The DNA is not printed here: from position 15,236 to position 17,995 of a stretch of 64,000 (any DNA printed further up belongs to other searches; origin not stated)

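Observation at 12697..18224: ATP-grasp ligase, 1414-aa tandem-HgdC activase/dehydratase-like fusion and small HNH gene appended to engB-era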

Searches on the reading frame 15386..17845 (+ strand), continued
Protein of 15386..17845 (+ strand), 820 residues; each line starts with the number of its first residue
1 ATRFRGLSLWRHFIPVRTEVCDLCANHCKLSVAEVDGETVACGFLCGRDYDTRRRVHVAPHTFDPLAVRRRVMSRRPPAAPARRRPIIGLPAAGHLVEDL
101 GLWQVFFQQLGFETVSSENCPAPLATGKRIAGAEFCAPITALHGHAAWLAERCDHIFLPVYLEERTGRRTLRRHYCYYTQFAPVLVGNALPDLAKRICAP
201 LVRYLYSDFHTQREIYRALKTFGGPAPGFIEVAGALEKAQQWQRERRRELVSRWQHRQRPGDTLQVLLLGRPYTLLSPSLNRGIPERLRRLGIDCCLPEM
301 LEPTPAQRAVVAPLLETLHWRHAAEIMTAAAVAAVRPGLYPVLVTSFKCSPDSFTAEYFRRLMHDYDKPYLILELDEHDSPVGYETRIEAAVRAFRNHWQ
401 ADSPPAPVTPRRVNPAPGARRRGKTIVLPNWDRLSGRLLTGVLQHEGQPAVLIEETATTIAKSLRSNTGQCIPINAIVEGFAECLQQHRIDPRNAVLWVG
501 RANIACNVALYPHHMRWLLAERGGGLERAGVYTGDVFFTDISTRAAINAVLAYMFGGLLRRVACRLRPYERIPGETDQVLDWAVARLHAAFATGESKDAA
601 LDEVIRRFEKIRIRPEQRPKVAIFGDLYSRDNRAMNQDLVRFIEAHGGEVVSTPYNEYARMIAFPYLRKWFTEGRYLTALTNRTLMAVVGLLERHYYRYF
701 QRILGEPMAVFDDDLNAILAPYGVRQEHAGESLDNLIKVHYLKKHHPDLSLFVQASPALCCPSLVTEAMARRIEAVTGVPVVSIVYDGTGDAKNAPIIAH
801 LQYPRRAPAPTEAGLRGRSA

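Call 99: find_homologous_proteins(query=P0241, max_evalue=1e-50)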
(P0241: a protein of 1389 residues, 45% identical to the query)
Query P0241 (1389 aa): 7003 proteins with E <= 1e-50 among 8000 candidates; the best 120 are listed.
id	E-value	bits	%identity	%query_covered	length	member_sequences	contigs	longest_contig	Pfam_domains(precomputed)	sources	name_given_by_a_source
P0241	0.0e+0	3218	100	100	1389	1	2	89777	PF01869.27,PF02782.23,PF09989.16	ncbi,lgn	ncbi:MAG: acyl-CoA dehydratase activase [Desulfatibacillaceae bacterium]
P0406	0.0e+0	1722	57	100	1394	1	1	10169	PF01869.27,PF09989.16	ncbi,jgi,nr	ncbi:MAG: CoA activase [Deltaproteobacteria bacterium]|nr:CoA activase [Deltaproteobacteria bacteriu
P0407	0.0e+0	1510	49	99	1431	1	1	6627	PF01869.27,PF09989.16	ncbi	-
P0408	0.0e+0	1510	49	99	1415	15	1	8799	PF01869.27,PF09989.16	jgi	jgi:predicted CoA-substrate-specific enzyme activase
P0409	0.0e+0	1508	51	99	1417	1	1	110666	PF01869.27,PF09989.16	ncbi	-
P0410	0.0e+0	1503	51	99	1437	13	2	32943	PF01869.27,PF02782.23,PF09989.16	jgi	jgi:predicted CoA-substrate-specific enzyme activase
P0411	0.0e+0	1502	51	99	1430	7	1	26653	PF01869.27,PF09989.16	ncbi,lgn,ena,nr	ncbi:MAG: CoA activase [Deltaproteobacteria bacterium HGW-Deltaproteobacteria-21]|nr:MAG: CoA activa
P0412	0.0e+0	1501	50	99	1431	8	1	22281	PF01869.27,PF09989.16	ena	-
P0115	0.0e+0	1500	50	99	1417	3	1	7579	PF01869.27,PF02782.23,PF09989.16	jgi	jgi:predicted CoA-substrate-specific enzyme activase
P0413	0.0e+0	1499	49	99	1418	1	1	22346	PF01869.27,PF02782.23,PF09989.16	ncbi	-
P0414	0.0e+0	1499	49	99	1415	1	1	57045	PF01869.27,PF09989.16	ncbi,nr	ncbi:MAG: CoA activase [Nitrospirae bacterium]|nr:CoA activase [Nitrospirota bacterium]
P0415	0.0e+0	1499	49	99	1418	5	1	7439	PF01869.27,PF09989.16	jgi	jgi:predicted CoA-substrate-specific enzyme activase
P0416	0.0e+0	1499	51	100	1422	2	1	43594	PF01869.27,PF02782.23,PF09989.16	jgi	jgi:predicted CoA-substrate-specific enzyme activase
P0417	0.0e+0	1498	49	99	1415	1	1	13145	PF01869.27,PF09989.16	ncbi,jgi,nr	ncbi:MAG: CoA activase [Nitrospiraceae bacterium]|nr:MAG: CoA activase [Nitrospiraceae bacterium]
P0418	0.0e+0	1498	49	99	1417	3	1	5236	PF01869.27,PF09989.16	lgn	-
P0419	0.0e+0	1498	49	99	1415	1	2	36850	PF01869.27,PF09989.16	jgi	-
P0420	0.0e+0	1497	50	100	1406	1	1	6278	PF01869.27,PF09989.16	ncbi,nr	ncbi:MAG: CoA activase [Deltaproteobacteria bacterium]|nr:CoA activase [Deltaproteobacteria bacteriu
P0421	0.0e+0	1496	50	99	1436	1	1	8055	PF01869.27,PF09989.16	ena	-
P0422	0.0e+0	1494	50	99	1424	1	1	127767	PF01869.27,PF09989.16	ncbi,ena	-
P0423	0.0e+0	1493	49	99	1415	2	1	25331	PF01869.27,PF02782.23,PF09989.16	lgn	-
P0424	0.0e+0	1493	49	99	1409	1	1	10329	PF01869.27,PF09989.16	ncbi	ncbi:MAG: acyl-CoA dehydratase activase [Nitrospirota bacterium]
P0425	0.0e+0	1492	49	99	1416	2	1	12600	PF01869.27,PF02782.23,PF09989.16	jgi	-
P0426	0.0e+0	1492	48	99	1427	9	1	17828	PF01869.27,PF09989.16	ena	-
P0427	0.0e+0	1491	48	99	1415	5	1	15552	PF01869.27,PF02782.23,PF09989.16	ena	-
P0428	0.0e+0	1491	48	99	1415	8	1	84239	PF01869.27,PF02782.23,PF09989.16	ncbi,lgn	-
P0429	0.0e+0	1491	51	99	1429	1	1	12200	PF01869.27,PF02782.23,PF09989.16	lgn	-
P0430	0.0e+0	1491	49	99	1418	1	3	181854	PF01869.27,PF09989.16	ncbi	-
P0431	0.0e+0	1491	51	99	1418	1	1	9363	PF01869.27,PF09989.16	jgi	-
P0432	0.0e+0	1491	49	99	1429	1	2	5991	PF01869.27,PF09989.16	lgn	-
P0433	0.0e+0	1491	48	99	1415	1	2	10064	PF01869.27,PF09989.16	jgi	jgi:predicted CoA-substrate-specific enzyme activase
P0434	0.0e+0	1489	48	99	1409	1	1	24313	PF01869.27,PF02782.23,PF09989.16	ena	-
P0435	0.0e+0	1488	48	99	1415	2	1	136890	PF01869.27,PF02782.23,PF09989.16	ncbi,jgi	jgi:predicted CoA-substrate-specific enzyme activase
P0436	0.0e+0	1488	49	100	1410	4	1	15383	PF01869.27,PF02782.23,PF09989.16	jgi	jgi:predicted CoA-substrate-specific enzyme activase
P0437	0.0e+0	1487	49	99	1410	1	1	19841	PF01869.27,PF09989.16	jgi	jgi:predicted CoA-substrate-specific enzyme activase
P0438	0.0e+0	1487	48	100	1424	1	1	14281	PF01869.27,PF02782.23,PF09989.16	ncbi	-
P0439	0.0e+0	1486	50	99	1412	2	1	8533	PF01869.27,PF02782.23,PF09989.16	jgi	jgi:predicted CoA-substrate-specific enzyme activase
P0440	0.0e+0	1486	49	99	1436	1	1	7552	PF01869.27,PF02782.23,PF09989.16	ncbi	-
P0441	0.0e+0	1486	49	99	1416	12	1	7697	PF01869.27,PF09989.16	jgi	jgi:predicted CoA-substrate-specific enzyme activase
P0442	0.0e+0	1485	50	100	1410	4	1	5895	PF01869.27,PF02782.23,PF09989.16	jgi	jgi:predicted CoA-substrate-specific enzyme activase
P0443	0.0e+0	1485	49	99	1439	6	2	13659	PF01869.27,PF02782.23,PF09989.16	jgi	jgi:predicted CoA-substrate-specific enzyme activase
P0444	0.0e+0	1485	50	99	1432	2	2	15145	PF01869.27,PF02782.23,PF09989.16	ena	-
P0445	0.0e+0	1485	48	100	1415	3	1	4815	PF01869.27,PF02782.23,PF09989.16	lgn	-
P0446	0.0e+0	1484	48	99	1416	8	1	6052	PF01869.27,PF09989.16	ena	-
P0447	0.0e+0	1484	51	99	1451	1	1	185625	PF01869.27,PF09989.16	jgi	-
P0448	0.0e+0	1484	49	99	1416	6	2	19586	PF01869.27,PF09989.16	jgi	-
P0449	0.0e+0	1484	48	99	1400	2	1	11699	PF01869.27,PF02782.23,PF09989.16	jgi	jgi:predicted CoA-substrate-specific enzyme activase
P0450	0.0e+0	1483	51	99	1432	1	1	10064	PF01869.27,PF02782.23,PF09989.16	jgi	jgi:predicted CoA-substrate-specific enzyme activase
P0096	0.0e+0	1483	49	100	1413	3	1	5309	PF01869.27,PF09989.16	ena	-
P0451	0.0e+0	1483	48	100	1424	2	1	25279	PF01869.27,PF02782.23,PF09989.16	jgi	jgi:predicted CoA-substrate-specific enzyme activase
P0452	0.0e+0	1482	49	99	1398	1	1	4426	PF01869.27,PF06050.20,PF02782.23,PF09989.16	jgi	-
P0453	0.0e+0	1482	49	99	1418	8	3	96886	PF01869.27,PF02782.23,PF09989.16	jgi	jgi:predicted CoA-substrate-specific enzyme activase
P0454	0.0e+0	1482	49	99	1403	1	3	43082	PF01869.27,PF09989.16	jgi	jgi:predicted CoA-substrate-specific enzyme activase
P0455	0.0e+0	1482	49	99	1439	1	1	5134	PF01869.27,PF02782.23,PF09989.16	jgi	jgi:predicted CoA-substrate-specific enzyme activase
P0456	0.0e+0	1481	49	100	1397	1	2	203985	PF01869.27,PF02782.23,PF09989.16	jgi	-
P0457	0.0e+0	1481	49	99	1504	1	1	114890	PF01869.27,PF09989.16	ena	-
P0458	0.0e+0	1480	48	99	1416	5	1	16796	PF01869.27,PF09989.16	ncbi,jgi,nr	ncbi:MAG: CoA activase [Deltaproteobacteria bacterium]|nr:CoA activase [Deltaproteobacteria bacteriu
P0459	0.0e+0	1479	49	99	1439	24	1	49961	PF01869.27,PF09989.16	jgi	jgi:predicted CoA-substrate-specific enzyme activase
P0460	0.0e+0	1478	51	99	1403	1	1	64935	PF01869.27,PF02782.23,PF09989.16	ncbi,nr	ncbi:MAG TPA: acyl-CoA dehydratase activase [Longimicrobiales bacterium]|nr:acyl-CoA dehydratase act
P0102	0.0e+0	1478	50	99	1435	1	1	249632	PF01869.27,PF09989.16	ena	-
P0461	0.0e+0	1478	49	100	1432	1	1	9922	PF01869.27,PF09989.16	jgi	jgi:predicted CoA-substrate-specific enzyme activase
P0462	0.0e+0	1478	51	99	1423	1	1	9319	PF01869.27,PF09989.16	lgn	-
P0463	0.0e+0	1477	49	99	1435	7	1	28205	PF01869.27,PF09989.16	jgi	jgi:predicted CoA-substrate-specific enzyme activase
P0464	0.0e+0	1476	49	100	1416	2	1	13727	PF01869.27,PF02782.23,PF09989.16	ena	-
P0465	0.0e+0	1476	49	99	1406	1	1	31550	PF01869.27,PF09989.16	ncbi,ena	-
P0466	0.0e+0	1476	48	99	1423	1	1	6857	PF01869.27,PF02782.23,PF09989.16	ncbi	ncbi:MAG: acyl-CoA dehydratase activase [Desulfobacterales bacterium]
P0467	0.0e+0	1475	48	99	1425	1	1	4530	PF01869.27,PF09989.16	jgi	jgi:predicted CoA-substrate-specific enzyme activase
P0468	0.0e+0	1473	48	100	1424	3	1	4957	PF01869.27,PF02782.23,PF09989.16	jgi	jgi:predicted CoA-substrate-specific enzyme activase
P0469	0.0e+0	1473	48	100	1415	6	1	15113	PF01869.27,PF02782.23,PF09989.16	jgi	jgi:predicted CoA-substrate-specific enzyme activase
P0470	0.0e+0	1473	50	99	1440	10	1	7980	PF01869.27,PF09989.16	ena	-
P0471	0.0e+0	1473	48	99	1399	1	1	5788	PF01869.27,PF02782.23,PF09989.16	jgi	jgi:predicted CoA-substrate-specific enzyme activase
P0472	0.0e+0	1473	49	100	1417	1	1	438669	PF01869.27,PF02782.23,PF09989.16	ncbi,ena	-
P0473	0.0e+0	1473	51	100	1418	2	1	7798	PF01869.27,PF02782.23,PF09989.16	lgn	-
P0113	0.0e+0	1473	48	100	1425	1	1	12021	PF01869.27,PF09989.16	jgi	jgi:predicted CoA-substrate-specific enzyme activase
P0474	0.0e+0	1473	49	99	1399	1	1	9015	PF01869.27,PF06050.20,PF02782.23,PF09989.16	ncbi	-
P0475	0.0e+0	1472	48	99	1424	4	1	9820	PF01869.27,PF02782.23,PF09989.16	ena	-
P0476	0.0e+0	1472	50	99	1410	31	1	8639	PF01869.27,PF02782.23,PF09989.16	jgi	-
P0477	0.0e+0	1472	48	99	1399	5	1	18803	PF01869.27,PF02782.23,PF09989.16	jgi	-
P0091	0.0e+0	1472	48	99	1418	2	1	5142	PF01869.27,PF09989.16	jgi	-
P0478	0.0e+0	1472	49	100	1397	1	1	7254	PF01869.27,PF02782.23,PF09989.16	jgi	-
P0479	0.0e+0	1472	48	100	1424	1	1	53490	PF01869.27,PF09989.16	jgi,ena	-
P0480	0.0e+0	1472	50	99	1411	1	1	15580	PF01869.27,PF02782.23,PF09989.16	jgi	jgi:predicted CoA-substrate-specific enzyme activase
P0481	0.0e+0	1472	50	99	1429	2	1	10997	PF01869.27,PF09989.16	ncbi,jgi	jgi:predicted CoA-substrate-specific enzyme activase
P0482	0.0e+0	1472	48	100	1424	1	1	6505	PF01869.27,PF02782.23,PF09989.16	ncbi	-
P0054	0.0e+0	1471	50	99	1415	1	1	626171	PF01869.27,PF09989.16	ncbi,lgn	ncbi:MAG: acyl-CoA dehydratase activase [Thermodesulfobacteriota bacterium]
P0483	0.0e+0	1471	49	99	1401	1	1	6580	PF01869.27,PF02782.23,PF09989.16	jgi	jgi:predicted CoA-substrate-specific enzyme activase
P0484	0.0e+0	1471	48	99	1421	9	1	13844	PF01869.27,PF09989.16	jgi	jgi:predicted CoA-substrate-specific enzyme activase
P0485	0.0e+0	1470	50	99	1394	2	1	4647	PF01869.27,PF09989.16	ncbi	-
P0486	0.0e+0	1470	47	99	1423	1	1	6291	PF01869.27,PF09989.16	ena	-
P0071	0.0e+0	1470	48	100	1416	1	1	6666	PF01869.27,PF09989.16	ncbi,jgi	-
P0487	0.0e+0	1469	49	99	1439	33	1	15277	PF01869.27,PF09989.16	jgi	jgi:predicted CoA-substrate-specific enzyme activase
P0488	0.0e+0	1469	48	99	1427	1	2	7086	PF01869.27,PF09989.16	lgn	-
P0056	0.0e+0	1469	49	99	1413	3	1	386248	PF01869.27,PF09989.16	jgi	-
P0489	0.0e+0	1469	48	100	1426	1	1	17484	PF01869.27,PF09989.16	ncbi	-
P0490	0.0e+0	1468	48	99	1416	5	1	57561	PF01869.27,PF09989.16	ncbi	-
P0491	0.0e+0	1468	50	99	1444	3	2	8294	PF01869.27,PF02782.23,PF09989.16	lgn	-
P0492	0.0e+0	1468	51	99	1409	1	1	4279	PF01869.27,PF02782.23,PF09989.16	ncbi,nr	ncbi:MAG: CoA activase, partial [Gemmatimonadetes bacterium]|nr:CoA activase [Gemmatimonadota bacter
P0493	0.0e+0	1467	49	99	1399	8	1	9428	PF01869.27,PF02782.23,PF09989.16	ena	-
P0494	0.0e+0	1466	48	99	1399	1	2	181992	PF01869.27,PF02782.23,PF09989.16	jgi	-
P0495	0.0e+0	1466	49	99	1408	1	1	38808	PF01869.27,PF02782.23,PF09989.16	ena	-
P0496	0.0e+0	1466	48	99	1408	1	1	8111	PF01869.27,PF09989.16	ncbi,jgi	jgi:predicted CoA-substrate-specific enzyme activase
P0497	0.0e+0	1466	50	99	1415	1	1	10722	PF01869.27,PF09989.16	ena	-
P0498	0.0e+0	1466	49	99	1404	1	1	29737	PF01869.27,PF02782.23,PF09989.16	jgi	jgi:predicted CoA-substrate-specific enzyme activase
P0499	0.0e+0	1466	48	100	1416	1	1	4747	PF01869.27,PF02782.23,PF09989.16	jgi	-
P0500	0.0e+0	1466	47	99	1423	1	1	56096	PF01869.27,PF09989.16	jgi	jgi:predicted CoA-substrate-specific enzyme activase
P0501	0.0e+0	1465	48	99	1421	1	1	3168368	PF01869.27,PF09989.16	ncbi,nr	ncbi:MAG: hypothetical protein JSW20_09585 [Nitrospiraceae bacterium]|nr:MAG: hypothetical protein J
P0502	0.0e+0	1465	47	99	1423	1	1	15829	PF01869.27,PF02782.23,PF09989.16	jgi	jgi:predicted CoA-substrate-specific enzyme activase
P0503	0.0e+0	1464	49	99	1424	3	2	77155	PF01869.27,PF09989.16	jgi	-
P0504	0.0e+0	1464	49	99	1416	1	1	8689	PF01869.27,PF09989.16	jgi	jgi:predicted CoA-substrate-specific enzyme activase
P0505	0.0e+0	1464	48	99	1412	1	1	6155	PF01869.27,PF02782.23,PF09989.16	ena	-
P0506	0.0e+0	1464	47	99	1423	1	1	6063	PF01869.27,PF09989.16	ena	-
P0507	0.0e+0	1464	47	99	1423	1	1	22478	PF01869.27,PF02782.23,PF09989.16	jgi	jgi:predicted CoA-substrate-specific enzyme activase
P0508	0.0e+0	1464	49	99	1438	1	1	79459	PF01869.27,PF09989.16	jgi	jgi:predicted CoA-substrate-specific enzyme activase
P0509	0.0e+0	1464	47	100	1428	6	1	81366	PF01869.27,PF02782.23,PF09989.16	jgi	-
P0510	0.0e+0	1464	48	99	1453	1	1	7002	PF01869.27,PF09989.16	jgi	-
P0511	0.0e+0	1463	50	99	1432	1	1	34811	PF01869.27,PF02782.23,PF09989.16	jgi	jgi:predicted CoA-substrate-specific enzyme activase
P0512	0.0e+0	1463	49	99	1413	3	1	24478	PF01869.27,PF09989.16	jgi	-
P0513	0.0e+0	1463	48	100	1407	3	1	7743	PF01869.27,PF09989.16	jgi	-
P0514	0.0e+0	1462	49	100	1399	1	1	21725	PF01869.27,PF02782.23,PF09989.16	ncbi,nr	ncbi:MAG: CoA activase [Deltaproteobacteria bacterium]|nr:CoA activase [Deltaproteobacteria bacteriu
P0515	0.0e+0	1462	47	99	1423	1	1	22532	PF01869.27,PF09989.16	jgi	jgi:predicted CoA-substrate-specific enzyme activase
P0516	0.0e+0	1462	50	99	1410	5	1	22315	PF01869.27,PF02782.23,PF09989.16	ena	-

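Call 106: list_cluster_members(proteins=[P0254, P0250, P0264, P0259, P0266, P0270, P0252, P0248, P0255, P0263])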
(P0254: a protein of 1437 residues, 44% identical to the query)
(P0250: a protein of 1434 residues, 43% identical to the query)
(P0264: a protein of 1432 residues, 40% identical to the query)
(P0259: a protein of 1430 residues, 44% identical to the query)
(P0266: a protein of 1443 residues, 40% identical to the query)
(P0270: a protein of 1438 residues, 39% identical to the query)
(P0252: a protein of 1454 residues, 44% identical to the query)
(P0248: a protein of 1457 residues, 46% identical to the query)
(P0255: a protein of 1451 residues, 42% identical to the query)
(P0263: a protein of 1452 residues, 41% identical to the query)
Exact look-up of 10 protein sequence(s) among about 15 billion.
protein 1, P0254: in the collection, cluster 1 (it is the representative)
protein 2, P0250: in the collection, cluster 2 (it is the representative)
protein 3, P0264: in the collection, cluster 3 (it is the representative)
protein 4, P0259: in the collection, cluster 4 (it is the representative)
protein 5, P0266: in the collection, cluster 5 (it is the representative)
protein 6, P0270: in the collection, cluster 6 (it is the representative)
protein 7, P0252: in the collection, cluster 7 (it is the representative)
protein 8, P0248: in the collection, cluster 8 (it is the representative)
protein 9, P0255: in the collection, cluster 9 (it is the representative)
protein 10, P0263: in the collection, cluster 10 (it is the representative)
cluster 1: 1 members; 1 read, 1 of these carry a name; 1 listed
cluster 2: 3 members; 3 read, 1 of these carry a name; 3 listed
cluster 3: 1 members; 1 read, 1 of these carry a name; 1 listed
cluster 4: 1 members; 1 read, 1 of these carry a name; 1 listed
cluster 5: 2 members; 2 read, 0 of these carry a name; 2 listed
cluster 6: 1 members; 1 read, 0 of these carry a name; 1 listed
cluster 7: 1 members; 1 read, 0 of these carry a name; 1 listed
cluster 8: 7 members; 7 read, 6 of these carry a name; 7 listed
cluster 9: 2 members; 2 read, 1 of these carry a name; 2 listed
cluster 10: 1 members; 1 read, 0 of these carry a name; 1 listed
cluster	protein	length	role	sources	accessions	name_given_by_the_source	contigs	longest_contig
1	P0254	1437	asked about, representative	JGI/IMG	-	predicted CoA-substrate-specific enzyme activase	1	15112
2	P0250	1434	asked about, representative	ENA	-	-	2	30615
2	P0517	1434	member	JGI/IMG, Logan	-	predicted CoA-substrate-specific enzyme activase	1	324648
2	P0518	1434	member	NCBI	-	-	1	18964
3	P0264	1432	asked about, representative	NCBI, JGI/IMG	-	predicted CoA-substrate-specific enzyme activase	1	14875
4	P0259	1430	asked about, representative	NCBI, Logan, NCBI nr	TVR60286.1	MAG: CoA activase [Spirochaetaceae bacterium]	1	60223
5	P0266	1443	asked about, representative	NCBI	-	-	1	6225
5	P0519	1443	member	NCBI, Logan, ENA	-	-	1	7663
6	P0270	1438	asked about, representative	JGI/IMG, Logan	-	-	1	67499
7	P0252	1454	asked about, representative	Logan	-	-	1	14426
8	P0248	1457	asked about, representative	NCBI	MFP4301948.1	MAG: acyl-CoA dehydratase activase [Spirochaetaceae bacterium]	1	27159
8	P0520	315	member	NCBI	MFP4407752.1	MAG: hypothetical protein ACLFPW_04460, partial [Spirochaetaceae bacterium]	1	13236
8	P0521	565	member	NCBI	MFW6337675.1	MAG: CoA activase, partial [Alkalispirochaetaceae bacterium]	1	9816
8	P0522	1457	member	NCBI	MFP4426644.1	MAG: acyl-CoA dehydratase activase [Spirochaetaceae bacterium]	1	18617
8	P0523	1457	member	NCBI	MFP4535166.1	MAG: acyl-CoA dehydratase activase [Spirochaetaceae bacterium]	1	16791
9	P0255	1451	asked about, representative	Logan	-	-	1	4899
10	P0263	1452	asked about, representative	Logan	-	-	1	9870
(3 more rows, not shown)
